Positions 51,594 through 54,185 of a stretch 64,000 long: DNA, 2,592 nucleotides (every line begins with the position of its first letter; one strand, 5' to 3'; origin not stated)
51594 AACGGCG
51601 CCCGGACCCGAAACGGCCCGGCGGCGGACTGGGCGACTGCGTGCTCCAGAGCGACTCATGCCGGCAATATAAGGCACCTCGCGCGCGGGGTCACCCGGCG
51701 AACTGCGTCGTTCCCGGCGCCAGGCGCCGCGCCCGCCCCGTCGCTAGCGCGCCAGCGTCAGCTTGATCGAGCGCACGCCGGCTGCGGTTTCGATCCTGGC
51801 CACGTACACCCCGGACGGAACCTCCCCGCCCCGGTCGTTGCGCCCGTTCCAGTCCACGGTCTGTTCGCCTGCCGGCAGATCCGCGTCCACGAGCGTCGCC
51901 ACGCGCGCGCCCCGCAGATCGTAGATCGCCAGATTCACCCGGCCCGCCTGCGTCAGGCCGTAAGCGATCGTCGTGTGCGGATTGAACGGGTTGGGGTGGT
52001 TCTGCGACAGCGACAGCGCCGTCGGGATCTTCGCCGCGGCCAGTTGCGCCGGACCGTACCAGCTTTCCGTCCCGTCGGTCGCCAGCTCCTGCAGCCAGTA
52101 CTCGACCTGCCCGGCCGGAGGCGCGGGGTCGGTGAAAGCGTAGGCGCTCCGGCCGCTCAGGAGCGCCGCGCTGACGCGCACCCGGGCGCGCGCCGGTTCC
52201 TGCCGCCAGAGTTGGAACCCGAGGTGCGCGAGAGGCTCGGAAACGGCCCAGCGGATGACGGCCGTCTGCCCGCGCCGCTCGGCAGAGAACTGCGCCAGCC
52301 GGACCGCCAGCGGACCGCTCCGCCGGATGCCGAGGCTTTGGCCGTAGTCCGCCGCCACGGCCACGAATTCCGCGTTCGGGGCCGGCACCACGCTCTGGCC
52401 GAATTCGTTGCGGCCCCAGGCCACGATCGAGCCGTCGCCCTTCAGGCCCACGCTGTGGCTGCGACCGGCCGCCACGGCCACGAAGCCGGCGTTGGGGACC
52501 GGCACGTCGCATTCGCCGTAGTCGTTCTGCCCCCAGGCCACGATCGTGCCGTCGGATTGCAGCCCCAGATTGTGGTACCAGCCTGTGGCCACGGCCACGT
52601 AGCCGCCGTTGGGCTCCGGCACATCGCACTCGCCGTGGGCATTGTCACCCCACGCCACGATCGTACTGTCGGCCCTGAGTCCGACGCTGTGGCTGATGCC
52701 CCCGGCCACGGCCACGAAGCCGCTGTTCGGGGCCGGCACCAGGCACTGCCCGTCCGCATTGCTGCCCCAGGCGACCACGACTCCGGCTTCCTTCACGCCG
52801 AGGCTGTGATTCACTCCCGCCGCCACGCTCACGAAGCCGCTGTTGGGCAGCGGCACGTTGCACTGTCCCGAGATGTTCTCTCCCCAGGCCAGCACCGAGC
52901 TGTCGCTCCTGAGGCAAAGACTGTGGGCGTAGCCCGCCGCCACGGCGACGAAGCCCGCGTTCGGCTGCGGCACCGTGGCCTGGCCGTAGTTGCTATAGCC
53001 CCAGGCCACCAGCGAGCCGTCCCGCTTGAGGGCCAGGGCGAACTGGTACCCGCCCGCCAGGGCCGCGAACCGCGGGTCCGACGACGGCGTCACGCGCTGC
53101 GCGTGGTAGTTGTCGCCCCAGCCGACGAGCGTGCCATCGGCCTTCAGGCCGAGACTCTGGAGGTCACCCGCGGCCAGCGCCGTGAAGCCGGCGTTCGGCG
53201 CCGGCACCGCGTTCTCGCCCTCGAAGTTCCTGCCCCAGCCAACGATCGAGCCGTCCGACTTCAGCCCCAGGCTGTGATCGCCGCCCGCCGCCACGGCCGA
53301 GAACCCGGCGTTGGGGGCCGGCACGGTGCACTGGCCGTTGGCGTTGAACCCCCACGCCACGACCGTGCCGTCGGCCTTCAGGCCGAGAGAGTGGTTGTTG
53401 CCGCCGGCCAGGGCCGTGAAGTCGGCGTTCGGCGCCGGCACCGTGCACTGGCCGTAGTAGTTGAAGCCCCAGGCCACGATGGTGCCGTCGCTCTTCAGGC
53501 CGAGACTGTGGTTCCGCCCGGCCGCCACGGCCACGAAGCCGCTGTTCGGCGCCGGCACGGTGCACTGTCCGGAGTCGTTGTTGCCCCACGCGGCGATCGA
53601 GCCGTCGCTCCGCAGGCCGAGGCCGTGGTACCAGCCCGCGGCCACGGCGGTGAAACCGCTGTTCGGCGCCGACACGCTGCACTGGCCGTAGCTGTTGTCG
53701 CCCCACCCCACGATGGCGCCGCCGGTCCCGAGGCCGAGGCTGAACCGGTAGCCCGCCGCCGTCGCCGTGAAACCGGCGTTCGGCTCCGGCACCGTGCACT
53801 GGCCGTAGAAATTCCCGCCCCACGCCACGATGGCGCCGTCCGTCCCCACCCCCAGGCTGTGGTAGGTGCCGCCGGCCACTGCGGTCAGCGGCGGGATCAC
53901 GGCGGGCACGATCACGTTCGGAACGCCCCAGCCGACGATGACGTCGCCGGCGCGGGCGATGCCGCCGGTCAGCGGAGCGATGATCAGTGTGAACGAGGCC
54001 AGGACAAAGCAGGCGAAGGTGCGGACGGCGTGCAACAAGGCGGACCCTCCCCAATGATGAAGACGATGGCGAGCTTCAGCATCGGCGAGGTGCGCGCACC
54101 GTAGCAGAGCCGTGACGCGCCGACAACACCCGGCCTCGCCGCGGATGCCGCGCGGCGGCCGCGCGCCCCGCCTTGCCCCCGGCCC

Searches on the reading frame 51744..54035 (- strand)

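Call 68: search_protein_families(library=pfam, proteins=[window:51744-54035:-], max_evalue=0.01)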
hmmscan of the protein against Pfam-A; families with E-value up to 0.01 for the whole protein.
window:51744-54035:- (763 aa): 5 families
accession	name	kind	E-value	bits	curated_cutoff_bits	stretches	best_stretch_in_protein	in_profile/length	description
PF13540.12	RCC1_2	-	1.3e-104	340.2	22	13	167-196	1-30/30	Regulator of chromosome condensation (RCC1) repeat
PF25390.1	WD40_RLD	-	5.1e-75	253.5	150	3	165-547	31-329/363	RCC1-like domain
PF13860.13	FlgD_ig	-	4.7e-08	33.3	27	1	696-751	21-76/79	FlgD Ig-like domain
PF00415.24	RCC1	-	8.4e-06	26.7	21.7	0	222-236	1-15/50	Regulator of chromosome condensation (RCC1) repeat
PF18962.6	Por_Secre_tail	-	0.0099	16.6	27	0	681-753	3-67/75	Secretion system C-terminal sorting domain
